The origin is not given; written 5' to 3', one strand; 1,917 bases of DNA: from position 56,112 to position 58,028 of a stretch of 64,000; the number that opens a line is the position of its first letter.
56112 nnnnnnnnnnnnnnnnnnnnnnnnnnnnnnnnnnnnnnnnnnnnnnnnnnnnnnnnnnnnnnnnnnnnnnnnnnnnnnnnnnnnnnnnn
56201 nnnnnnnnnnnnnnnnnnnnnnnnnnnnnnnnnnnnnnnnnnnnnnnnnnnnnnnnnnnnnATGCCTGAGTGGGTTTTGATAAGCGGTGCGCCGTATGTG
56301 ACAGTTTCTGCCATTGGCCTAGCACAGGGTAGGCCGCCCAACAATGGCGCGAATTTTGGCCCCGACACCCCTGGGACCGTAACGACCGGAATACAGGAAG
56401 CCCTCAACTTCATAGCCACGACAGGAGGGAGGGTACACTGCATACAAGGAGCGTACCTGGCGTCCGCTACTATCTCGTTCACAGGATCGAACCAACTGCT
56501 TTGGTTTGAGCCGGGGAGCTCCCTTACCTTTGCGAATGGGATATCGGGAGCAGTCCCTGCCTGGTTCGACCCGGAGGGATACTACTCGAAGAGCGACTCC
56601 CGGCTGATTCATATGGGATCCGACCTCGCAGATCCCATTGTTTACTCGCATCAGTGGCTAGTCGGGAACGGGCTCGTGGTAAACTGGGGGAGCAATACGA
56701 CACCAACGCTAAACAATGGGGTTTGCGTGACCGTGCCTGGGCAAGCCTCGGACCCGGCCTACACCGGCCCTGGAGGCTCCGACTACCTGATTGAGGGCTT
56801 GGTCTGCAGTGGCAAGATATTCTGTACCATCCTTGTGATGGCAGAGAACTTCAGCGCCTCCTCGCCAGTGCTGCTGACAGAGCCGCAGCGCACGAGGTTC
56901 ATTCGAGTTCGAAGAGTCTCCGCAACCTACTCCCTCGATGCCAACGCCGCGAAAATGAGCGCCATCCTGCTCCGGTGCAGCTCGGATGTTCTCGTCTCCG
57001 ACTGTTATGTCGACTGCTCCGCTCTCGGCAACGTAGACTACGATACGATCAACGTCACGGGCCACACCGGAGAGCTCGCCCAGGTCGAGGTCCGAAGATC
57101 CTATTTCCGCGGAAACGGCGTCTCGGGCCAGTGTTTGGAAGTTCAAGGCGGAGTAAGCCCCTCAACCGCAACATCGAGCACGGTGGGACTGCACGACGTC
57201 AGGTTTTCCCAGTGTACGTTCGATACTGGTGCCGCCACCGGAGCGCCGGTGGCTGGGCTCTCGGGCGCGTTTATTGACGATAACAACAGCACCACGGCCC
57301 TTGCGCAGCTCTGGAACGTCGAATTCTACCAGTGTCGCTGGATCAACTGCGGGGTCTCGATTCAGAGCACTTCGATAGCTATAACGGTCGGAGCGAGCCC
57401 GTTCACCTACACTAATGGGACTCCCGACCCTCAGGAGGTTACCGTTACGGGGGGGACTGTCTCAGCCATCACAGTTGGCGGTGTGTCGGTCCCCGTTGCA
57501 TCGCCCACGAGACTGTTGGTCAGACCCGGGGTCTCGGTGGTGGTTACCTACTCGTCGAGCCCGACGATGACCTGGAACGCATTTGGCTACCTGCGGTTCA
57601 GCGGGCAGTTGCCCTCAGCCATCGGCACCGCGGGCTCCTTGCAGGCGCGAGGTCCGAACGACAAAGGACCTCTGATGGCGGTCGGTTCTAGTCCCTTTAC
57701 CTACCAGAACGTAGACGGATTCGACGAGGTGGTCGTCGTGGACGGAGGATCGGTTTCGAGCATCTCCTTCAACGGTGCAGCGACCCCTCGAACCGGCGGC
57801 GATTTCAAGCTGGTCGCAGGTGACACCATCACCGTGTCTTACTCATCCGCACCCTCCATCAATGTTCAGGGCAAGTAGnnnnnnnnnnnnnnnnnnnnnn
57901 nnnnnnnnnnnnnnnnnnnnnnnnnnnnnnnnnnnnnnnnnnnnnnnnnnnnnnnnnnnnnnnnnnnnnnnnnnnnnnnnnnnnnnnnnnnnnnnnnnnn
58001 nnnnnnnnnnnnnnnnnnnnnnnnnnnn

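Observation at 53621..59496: About 5.9-kb low-GC island between the hydrogenase-like operon and the thermosome gene, bracketed by an 11-bp direct repeat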

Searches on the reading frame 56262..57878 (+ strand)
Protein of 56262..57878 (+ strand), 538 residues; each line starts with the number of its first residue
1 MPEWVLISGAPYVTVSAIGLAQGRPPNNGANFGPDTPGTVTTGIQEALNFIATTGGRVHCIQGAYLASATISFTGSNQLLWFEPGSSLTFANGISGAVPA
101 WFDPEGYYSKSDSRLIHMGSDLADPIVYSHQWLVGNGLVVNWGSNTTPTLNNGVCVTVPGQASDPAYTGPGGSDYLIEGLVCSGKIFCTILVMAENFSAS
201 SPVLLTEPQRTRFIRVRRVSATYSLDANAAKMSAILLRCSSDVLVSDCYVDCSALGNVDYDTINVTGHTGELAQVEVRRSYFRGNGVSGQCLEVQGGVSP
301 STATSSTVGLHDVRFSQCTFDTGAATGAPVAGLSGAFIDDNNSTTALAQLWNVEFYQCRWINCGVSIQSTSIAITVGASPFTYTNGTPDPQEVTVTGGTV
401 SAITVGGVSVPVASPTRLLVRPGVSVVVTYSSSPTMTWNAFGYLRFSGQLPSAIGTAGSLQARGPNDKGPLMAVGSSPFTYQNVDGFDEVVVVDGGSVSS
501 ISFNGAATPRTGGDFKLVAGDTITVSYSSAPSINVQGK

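Call 8: search_protein_families(library=pfam, proteins=[window:56262-57878:+], max_evalue=0.01)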
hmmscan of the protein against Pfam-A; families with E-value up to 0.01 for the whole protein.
window:56262-57878:+ (538 aa): 0 families

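Call 18: search_protein_families(library=padloc, proteins=[window:56262-57878:+], max_evalue=0.01)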
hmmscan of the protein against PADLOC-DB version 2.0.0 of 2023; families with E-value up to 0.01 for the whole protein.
window:56262-57878:+ (538 aa): 0 families

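Call 19: search_protein_families(library=phrogs, proteins=[window:56262-57878:+], max_evalue=0.01)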
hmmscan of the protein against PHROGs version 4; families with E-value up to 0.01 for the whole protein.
window:56262-57878:+ (538 aa): 2 families
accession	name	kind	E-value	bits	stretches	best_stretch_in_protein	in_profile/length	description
phrog_11182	-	tail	9.7e-08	31.9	2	363-440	466-546/548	tail spike protein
phrog_31370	-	unknown function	1.2e-06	28.6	1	360-438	429-507/510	-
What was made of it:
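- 56262..57878 (+): 538-aa right-handed parallel beta-helix protein (pectate-lyase-like fold) with two C-terminal beta-sandwich repeats and no signal peptide. PHROG tail-spike hit on residues 363-440 (call 19).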

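Call 20: search_protein_families(library=ncbifam, proteins=[window:56262-57878:+], max_evalue=0.01)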
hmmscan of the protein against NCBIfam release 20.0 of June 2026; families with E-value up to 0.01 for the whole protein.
window:56262-57878:+ (538 aa): 0 families

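Call 22: find_homologous_proteins(query=window:56262-57878:+)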
Query window:56262-57878:+ (538 aa): 25 proteins with E <= 0.001 among 8000 candidates.
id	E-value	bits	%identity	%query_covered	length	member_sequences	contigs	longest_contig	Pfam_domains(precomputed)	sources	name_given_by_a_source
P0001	0.0e+0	1204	100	100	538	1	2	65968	-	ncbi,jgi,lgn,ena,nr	ncbi:MAG TPA: hypothetical protein VMH49_03855 [Thermoplasmata archaeon]|nr:hypothetical protein [Th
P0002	3.1e-145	503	49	100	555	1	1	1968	-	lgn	-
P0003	2.1e-144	500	48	100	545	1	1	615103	-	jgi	jgi:hypothetical protein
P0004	5.5e-124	433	47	70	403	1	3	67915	-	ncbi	ncbi:MAG: hypothetical protein ACLQC7_02230, partial [Thermoplasmata archaeon]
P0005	5.1e-105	370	43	100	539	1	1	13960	-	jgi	jgi:hypothetical protein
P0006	1.5e-102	362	42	81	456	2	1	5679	-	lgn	-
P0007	2.6e-98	348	41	100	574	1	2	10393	-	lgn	-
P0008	9.5e-84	300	37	79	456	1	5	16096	-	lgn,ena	-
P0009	1.0e-71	260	38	66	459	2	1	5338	-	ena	-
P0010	1.2e-62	230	41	68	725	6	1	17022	-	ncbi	-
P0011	7.6e-62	228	40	68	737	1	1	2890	-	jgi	jgi:hypothetical protein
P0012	3.3e-43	166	30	81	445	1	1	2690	-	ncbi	-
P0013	4.9e-40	156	30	69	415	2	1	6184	-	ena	-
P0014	4.7e-18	83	33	31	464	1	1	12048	-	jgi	jgi:hypothetical protein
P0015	7.7e-10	56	62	13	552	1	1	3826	-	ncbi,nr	ncbi:MAG: hypothetical protein I4O48_15630 [Ralstonia sp.]|nr:hypothetical protein [Ralstonia sp.]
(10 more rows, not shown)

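Call 23: find_encoding_contigs(protein=P0001, flank=10000, max_places=4)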
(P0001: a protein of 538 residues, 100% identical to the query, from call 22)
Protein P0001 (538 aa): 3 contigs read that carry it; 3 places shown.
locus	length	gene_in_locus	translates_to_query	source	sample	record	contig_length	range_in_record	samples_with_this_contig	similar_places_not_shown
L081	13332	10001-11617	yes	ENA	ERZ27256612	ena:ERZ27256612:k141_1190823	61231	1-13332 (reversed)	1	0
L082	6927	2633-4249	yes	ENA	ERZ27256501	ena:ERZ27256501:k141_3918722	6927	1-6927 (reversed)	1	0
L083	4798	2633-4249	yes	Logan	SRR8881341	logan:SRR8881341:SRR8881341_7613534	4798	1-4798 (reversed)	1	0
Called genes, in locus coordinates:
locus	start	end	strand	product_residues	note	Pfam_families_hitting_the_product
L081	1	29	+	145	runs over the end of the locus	PF00582:Usp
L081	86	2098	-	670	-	PF00361:Proton_antipo_M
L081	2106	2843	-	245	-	PF01058:Oxidored_q6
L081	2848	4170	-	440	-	PF00346:Complex1_49kDa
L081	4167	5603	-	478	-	PF00361:Proton_antipo_M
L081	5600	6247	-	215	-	-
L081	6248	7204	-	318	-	PF00146:NADHdh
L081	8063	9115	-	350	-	PF13191:AAA_16 (weak), PF13401:AAA_22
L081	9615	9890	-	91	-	-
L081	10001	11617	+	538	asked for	-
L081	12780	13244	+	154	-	PF13527:Acetyltransf_9 (weak), PF00583:Acetyltransf_1, PF13673:Acetyltransf_10 (weak), PF13508:Acetyltransf_7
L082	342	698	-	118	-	-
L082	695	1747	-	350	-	PF13191:AAA_16 (weak), PF13401:AAA_22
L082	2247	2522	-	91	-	-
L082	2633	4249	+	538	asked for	-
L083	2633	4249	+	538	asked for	-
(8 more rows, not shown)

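Call 24: find_encoding_contigs(protein=P0003, flank=10000, max_places=3)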
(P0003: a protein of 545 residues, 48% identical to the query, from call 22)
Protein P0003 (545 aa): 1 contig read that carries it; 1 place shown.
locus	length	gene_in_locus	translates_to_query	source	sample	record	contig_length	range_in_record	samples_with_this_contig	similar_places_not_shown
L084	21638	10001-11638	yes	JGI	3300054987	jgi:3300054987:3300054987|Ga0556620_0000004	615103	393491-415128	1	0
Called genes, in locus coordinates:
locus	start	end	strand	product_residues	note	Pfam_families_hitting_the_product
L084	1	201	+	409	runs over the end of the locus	-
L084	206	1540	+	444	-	-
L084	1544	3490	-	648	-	PF01702:TGT (weak), PF17884:DUF5591 (weak)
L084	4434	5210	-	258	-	-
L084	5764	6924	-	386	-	-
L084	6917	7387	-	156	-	PF25084:LbH_EIF2B (faint), PF25087:GMPPB_C (faint), PF00132:Hexapep (weak)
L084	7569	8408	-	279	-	PF02129:Peptidase_S15 (weak), PF00561:Abhydrolase_1, PF12146:Hydrolase_4, PF12697:Abhydrolase_6, PF20408:Abhydrolase_11 (faint), PF00326:Peptidase_S9 (weak)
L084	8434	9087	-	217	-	-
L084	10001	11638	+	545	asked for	-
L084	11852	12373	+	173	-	-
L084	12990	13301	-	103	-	-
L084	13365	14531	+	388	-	-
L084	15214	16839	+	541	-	PF00118:Cpn60_TCP1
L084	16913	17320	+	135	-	-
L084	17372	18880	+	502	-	PF01336:tRNA_anti-codon, PF00152:tRNA-synt_2, PF01409:tRNA-synt_2d (faint)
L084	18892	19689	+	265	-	PF00005:ABC_tran, PF13304:AAA_21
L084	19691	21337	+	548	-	PF09847:12TM_1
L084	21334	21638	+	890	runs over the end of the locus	PF00133:tRNA-synt_1, PF09334:tRNA-synt_1g (weak), PF08264:Anticodon_1, PF10458:Val_tRNA-synt_C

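Call 25: find_encoding_contigs(protein=P0004, flank=10000, max_places=3)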
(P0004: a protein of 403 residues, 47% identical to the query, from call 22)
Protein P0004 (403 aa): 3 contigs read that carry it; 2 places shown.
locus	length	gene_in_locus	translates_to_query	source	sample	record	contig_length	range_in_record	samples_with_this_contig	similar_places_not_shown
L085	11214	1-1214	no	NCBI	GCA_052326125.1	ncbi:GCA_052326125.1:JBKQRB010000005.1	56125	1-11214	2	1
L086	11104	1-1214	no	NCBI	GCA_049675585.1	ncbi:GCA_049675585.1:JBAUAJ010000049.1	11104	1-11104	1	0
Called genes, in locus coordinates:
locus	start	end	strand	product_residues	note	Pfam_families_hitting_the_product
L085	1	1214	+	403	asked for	?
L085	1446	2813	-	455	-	-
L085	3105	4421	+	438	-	PF18195:GatD_N, PF00710:Asparaginase, PF17763:Asparaginase_C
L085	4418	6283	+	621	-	PF02934:GatB_N, PF02938:GAD (weak), PF02637:GatB_Yqey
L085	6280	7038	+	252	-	PF08282:Hydrolase_3, PF12710:HAD (faint), PF00702:Hydrolase (weak), PF08282:Hydrolase_3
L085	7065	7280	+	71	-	-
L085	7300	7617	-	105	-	-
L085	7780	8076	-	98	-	-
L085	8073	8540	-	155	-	PF03946:Ribosomal_L11_N, PF00298:Ribosomal_L11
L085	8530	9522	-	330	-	PF03439:Spt5-NGN, PF00467:KOW (weak)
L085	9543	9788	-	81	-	-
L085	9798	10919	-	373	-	PF00091:Tubulin, PF12327:FtsZ_C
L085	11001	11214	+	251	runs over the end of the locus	PF01973:MptE-like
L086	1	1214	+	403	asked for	?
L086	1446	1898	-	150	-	-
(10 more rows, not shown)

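Call 41: search_dna_similar(query=window:56262-57878:+, collection=phages, mode=protein, max_evalue=0.001, max_rows=15)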
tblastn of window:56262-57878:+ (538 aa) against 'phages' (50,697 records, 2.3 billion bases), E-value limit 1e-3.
No match.

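Call 52: predict_structure(protein=window:56262-57878:+)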
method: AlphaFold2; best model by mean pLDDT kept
length: 538 residues; sequences in the alignment: 1
mean_pLDDT: 35.5   pTM: 0.25
mean pLDDT of the five models: 35.5, 29.8, 29.7, 28.0, 26.7
residues with pLDDT >= 90: 0; 70-90: 0; 50-70: 60; < 50: 478
segments of 3 or more residues with pLDDT < 50: 1-398, 405-411, 413-417, 419-426, 431-470, 511-513, 530-538
pLDDT, mean of each block of 10 residues (from residue 1): 29 31 29 32 40 35 32 33 33 29 27 25 23 25 29 32 35 37 34 32 32 33 32 32 35 32 33 37 39 38 32 37 34 26 25 26 23 26 35 47 48 48 46 36 32 29 40 53 55 53 56 51 53 39
secondary structure, 60 per line:
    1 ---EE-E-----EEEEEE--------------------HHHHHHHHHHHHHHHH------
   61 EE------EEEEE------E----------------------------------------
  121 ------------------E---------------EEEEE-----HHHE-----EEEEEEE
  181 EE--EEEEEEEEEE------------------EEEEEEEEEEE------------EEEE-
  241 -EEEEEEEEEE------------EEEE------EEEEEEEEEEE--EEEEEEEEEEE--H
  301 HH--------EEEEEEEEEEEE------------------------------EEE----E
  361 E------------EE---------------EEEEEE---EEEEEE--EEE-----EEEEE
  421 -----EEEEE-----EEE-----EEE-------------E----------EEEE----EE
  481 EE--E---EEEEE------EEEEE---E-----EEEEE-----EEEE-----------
elements in order: E13-18 H39-54 E69-73 E155-159 E174-182 E185-194 E213-223 E236-239 E242-251 E264-267 E274-284 E287-297 E311-322 E353-355 E391-396 E400-405 E408-410 E416-420 E426-430 E436-438 E444-446 E471-474 E479-482 E489-493 E500-504 E514-518 E524-527

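Call 54: find_related_loci(query=A3, collection=viral_contigs, flank=10000)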
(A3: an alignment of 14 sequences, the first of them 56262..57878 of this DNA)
Query A3 (538 aa) in viral_contigs; peptide patterns used: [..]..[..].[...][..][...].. (x = any residue, [..] = any of these).
41 stretches matched a pattern, but none encodes a relative of the query by tblastn (E <= 1e-3).

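Call 57: search_solved_structures(query=A3, max_evalue=1)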
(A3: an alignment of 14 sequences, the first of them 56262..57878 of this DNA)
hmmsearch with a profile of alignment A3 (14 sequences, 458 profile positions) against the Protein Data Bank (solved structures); distinct sequences matched with E-value up to 1: 3.
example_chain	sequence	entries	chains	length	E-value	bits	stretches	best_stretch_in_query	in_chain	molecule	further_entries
2pyg_A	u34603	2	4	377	0.15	14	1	41-71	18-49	Poly(beta-D-mannuronate) C5 epimerase 4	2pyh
2xt4_A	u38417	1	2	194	0.67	11.9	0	336-371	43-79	MCBG-LIKE PROTEIN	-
2xt2_A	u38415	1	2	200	0.82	11.6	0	336-371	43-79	MCBG-LIKE PROTEIN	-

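Call 61: find_encoding_contigs(protein=P0005, flank=8000, max_places=2)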
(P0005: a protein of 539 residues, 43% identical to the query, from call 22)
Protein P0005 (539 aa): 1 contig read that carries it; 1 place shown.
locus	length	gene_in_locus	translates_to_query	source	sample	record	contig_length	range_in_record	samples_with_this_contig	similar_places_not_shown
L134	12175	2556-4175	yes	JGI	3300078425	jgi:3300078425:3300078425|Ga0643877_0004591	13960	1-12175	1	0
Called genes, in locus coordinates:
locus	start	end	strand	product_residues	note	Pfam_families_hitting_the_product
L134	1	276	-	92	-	?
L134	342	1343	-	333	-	-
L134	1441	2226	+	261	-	PF01343:Peptidase_S49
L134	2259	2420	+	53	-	PF03911:Sec61_beta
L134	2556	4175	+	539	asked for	-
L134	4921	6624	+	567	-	PF24681:Kelch_KLHDC2_KLHL20_DRC7 (faint), PF22352:K319L-like_PKD (faint), PF00801:PKD, PF18911:PKD_4, PF00801:PKD, PF18911:PKD_4, PF00801:PKD, PF18911:PKD_4, +2 more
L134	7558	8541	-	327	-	PF04055:Radical_SAM, PF08608:Wyosine_form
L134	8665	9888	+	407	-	PF07690:MFS_1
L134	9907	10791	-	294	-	PF12679:ABC2_membrane_2, PF12730:ABC2_membrane_4, PF12698:ABC2_membrane_3 (weak)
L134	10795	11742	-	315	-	PF00005:ABC_tran, PF13304:AAA_21 (weak)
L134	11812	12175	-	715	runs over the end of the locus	?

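Call 73: predict_structure(alignment_id=A5)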
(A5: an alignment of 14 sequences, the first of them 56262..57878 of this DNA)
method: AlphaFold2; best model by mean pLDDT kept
length: 538 residues; sequences in the alignment: 14
mean_pLDDT: 81.6   pTM: 0.84
mean pLDDT of the five models: 81.6, 81.5, 80.4, 80.0, 78.3
residues with pLDDT >= 90: 226; 70-90: 202; 50-70: 75; < 50: 35
segments of 3 or more residues with pLDDT < 50: 1-6, 97-112, 197-200, 300-306
pLDDT, mean of each block of 10 residues (from residue 1): 47 89 79 89 93 92 92 92 96 60 38 74 73 95 71 79 71 92 71 57 65 91 67 74 91 79 77 89 89 74 51 94 88 83 62 92 85 89 87 93 94 90 94 91 86 69 71 92 86 94 94 92 96 88
secondary structure, 60 per line:
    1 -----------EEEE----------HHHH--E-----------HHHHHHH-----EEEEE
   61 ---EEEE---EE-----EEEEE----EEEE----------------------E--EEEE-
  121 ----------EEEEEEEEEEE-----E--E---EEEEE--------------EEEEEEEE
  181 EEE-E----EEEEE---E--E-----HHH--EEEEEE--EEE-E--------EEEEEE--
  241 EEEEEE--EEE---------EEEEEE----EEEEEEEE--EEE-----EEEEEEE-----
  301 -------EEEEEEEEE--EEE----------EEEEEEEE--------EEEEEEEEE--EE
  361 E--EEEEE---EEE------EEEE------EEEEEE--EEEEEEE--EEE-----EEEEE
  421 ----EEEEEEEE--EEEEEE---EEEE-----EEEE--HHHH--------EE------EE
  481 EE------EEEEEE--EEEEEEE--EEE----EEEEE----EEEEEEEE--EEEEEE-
elements in order: E12-15 H26-29 H44-50 E56-60 E64-67 E78-82 E87-90 E116-119 E131-141 E154-158 E173-183 E190-194 E212-217 E220-222 E233-238 E241-246 E249-251 E261-266 E271-278 E281-283 E289-295 E308-316 E319-321 E332-339 E348-356 E359-361 E364-368 E372-374 E381-384 E391-396 E399-405 E408-410 E416-420 E425-432 E435-440 E444-447 E453-456 H459-462 E479-482 E489-494 E497-503 E506-508 E513-517 E522-529 E532-537
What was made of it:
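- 56262..57878 (+): AF2 model with pLDDT 81.6 and pTM 0.84 (call 73).
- Tried and rejected: Unusable (pLDDT 35, call 52); redone with an alignment (call 73).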
